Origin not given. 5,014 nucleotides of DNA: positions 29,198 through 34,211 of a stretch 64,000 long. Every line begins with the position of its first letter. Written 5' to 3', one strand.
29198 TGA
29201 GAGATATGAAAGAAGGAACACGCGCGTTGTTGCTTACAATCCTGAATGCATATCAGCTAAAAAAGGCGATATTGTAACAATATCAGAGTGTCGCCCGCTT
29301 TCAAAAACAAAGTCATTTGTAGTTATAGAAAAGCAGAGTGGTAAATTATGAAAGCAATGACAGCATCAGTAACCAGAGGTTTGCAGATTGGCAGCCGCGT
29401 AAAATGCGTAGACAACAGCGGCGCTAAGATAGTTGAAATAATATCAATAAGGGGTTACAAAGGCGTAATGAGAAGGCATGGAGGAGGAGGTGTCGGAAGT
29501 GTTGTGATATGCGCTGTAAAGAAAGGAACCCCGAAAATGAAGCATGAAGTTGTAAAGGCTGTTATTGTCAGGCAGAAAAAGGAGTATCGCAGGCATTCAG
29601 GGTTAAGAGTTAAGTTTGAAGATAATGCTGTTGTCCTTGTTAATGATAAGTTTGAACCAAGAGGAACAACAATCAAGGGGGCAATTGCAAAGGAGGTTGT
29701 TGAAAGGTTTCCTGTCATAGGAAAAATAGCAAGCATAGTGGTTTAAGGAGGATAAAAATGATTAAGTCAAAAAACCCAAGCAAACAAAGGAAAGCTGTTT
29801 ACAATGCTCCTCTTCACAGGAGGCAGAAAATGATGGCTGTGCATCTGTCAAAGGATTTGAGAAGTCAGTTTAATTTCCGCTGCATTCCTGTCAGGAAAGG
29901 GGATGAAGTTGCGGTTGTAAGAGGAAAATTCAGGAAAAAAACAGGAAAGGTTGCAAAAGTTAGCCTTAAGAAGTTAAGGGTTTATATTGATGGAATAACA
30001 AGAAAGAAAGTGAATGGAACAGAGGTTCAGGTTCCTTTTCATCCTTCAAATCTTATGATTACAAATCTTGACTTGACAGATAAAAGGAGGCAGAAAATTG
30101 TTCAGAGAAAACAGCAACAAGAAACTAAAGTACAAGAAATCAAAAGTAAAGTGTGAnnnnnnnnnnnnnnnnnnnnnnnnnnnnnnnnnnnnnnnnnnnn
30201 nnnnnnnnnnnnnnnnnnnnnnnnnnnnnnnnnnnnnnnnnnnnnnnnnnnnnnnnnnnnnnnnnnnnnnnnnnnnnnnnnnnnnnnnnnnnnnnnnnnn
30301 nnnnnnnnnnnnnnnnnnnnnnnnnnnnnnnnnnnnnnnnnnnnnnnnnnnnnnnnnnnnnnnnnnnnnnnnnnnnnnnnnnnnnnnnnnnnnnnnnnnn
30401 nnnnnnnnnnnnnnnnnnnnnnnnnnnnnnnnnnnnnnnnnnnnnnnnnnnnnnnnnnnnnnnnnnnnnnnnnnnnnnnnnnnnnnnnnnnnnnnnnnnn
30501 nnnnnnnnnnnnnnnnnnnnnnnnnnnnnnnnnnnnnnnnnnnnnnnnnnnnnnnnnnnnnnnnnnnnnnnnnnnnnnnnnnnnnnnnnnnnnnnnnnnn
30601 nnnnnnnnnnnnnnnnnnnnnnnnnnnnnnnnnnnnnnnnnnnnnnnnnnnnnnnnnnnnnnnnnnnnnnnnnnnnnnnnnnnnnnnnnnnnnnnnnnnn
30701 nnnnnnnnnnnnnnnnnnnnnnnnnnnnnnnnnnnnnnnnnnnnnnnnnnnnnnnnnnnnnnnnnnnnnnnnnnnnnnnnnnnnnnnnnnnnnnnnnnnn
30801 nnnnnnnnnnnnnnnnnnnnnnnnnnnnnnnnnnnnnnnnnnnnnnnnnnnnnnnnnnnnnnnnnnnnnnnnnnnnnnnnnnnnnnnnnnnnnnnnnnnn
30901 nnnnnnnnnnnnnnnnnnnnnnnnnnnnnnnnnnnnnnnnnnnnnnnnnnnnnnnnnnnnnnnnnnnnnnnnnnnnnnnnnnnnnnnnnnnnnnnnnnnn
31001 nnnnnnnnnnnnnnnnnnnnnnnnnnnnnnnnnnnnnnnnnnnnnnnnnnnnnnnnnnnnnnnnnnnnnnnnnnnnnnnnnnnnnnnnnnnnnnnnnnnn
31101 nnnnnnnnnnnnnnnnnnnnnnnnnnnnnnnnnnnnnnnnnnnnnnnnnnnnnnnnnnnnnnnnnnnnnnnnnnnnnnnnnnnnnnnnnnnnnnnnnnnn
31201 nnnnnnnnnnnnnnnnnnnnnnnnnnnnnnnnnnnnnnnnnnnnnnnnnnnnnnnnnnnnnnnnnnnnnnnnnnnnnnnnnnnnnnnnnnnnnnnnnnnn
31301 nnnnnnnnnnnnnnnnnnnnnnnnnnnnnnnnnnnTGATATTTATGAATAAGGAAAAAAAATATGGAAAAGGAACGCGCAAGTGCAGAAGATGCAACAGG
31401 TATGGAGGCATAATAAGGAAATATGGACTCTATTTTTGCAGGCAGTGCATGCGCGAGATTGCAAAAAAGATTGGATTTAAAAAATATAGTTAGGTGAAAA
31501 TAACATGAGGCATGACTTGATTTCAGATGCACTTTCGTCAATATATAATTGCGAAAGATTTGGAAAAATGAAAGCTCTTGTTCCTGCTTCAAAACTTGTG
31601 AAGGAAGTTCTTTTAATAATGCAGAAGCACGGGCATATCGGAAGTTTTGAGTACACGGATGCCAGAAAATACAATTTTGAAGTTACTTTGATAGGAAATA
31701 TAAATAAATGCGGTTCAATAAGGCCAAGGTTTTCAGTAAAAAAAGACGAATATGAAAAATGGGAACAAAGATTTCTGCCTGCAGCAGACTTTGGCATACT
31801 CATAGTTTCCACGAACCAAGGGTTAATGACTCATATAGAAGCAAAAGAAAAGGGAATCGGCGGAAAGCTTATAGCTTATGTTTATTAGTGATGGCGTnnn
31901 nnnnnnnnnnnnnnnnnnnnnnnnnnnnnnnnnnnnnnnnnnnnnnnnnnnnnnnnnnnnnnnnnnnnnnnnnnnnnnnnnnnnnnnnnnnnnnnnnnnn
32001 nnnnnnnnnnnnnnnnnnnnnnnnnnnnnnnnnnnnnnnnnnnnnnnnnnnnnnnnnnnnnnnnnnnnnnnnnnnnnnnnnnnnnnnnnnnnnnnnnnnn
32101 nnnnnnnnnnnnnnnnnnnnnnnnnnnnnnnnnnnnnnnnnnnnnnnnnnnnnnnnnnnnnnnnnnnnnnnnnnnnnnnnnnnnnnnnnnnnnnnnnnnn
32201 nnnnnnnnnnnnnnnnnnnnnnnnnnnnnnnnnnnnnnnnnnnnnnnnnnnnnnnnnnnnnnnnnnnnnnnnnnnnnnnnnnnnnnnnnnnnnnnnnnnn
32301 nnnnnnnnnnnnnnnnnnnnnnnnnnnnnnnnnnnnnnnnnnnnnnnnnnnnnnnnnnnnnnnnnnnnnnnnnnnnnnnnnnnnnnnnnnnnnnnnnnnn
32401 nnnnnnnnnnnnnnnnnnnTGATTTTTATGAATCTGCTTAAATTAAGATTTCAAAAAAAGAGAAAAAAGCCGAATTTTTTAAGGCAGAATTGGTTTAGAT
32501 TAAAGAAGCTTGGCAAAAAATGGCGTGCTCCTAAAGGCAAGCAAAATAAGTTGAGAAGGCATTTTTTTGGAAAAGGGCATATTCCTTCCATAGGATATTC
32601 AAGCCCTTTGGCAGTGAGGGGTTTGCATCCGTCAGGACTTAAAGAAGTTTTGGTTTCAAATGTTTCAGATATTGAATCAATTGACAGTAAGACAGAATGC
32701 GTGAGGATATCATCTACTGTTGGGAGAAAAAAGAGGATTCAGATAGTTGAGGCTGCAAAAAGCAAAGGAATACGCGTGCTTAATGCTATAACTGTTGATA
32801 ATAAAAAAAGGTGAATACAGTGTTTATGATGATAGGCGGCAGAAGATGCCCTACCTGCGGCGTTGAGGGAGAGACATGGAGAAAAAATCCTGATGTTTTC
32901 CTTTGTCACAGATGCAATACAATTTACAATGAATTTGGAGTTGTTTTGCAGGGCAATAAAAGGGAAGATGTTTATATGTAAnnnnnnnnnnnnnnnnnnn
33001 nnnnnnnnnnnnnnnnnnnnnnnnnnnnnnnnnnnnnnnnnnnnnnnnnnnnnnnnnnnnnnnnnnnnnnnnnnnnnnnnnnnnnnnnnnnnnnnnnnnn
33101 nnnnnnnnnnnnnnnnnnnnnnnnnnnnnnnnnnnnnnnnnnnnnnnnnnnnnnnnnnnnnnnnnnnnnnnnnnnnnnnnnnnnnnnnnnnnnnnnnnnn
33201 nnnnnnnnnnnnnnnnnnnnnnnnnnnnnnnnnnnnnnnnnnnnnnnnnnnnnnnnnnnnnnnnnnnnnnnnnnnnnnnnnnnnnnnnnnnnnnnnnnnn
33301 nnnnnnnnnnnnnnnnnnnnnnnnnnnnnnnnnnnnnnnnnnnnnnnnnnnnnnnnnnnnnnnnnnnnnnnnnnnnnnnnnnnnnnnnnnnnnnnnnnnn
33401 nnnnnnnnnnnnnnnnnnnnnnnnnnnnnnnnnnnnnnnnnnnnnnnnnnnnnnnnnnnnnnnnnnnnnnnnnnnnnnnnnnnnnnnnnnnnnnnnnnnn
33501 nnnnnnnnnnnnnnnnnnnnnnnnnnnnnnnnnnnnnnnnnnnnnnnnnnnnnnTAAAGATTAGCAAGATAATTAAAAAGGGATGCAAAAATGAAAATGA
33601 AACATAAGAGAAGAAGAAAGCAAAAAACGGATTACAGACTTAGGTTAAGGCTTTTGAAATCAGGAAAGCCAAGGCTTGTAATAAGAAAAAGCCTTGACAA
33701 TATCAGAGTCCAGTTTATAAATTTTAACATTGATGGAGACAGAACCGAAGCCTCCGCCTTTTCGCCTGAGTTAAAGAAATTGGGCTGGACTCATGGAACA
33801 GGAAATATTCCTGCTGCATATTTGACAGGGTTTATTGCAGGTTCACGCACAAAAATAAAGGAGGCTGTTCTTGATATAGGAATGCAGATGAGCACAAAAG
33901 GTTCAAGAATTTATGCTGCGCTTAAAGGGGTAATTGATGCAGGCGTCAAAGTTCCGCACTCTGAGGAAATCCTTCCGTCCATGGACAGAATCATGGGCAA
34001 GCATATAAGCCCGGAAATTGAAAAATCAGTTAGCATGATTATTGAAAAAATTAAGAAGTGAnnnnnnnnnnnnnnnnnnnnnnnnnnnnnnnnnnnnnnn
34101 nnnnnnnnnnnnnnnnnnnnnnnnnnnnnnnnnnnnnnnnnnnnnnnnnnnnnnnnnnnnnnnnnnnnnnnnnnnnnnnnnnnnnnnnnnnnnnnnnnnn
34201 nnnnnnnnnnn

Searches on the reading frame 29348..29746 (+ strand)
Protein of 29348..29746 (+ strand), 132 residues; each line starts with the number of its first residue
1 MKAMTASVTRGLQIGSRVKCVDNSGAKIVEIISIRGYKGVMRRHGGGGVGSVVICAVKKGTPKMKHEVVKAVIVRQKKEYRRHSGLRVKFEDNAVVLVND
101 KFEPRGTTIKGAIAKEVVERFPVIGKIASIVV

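Call 39: search_protein_families(library=pfam, proteins=[window:29348-29746:+], max_evalue=0.0001)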
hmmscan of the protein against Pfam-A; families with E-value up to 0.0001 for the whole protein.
window:29348-29746:+ (132 aa): 1 family
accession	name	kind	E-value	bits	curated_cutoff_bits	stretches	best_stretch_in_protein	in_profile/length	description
PF00238.24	Ribosomal_L14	-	4.9e-36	123.8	23.6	1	13-132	3-122/122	Ribosomal protein L14p/L23e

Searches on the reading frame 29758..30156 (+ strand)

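Call 39: search_protein_families(library=pfam, proteins=[window:29758-30156:+], max_evalue=0.0001)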
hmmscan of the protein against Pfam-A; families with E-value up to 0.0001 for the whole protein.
window:29758-30156:+ (132 aa): 1 family
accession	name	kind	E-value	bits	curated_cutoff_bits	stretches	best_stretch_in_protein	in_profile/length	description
PF16906.11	Ribosomal_L26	-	1.9e-33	115.2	28.8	1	4-118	1-82/82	Ribosomal proteins L26 eukaryotic, L24P archaeal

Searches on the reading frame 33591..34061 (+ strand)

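Call 39: search_protein_families(library=pfam, proteins=[window:33591-34061:+], max_evalue=0.0001)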
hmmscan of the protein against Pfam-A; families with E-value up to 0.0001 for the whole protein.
window:33591-34061:+ (156 aa): 2 families
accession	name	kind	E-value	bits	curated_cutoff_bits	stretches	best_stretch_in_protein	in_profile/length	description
PF17144.9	Ribosomal_L5e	-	8.4e-28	97.9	27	2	2-87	4-96/163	Ribosomal large subunit proteins 60S L5, and 50S L18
PF00861.27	Ribosomal_L18p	-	8.4e-05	23.3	27.8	0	5-95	2-92/116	Ribosomal L18 of archaea, bacteria, mitoch. and chloroplast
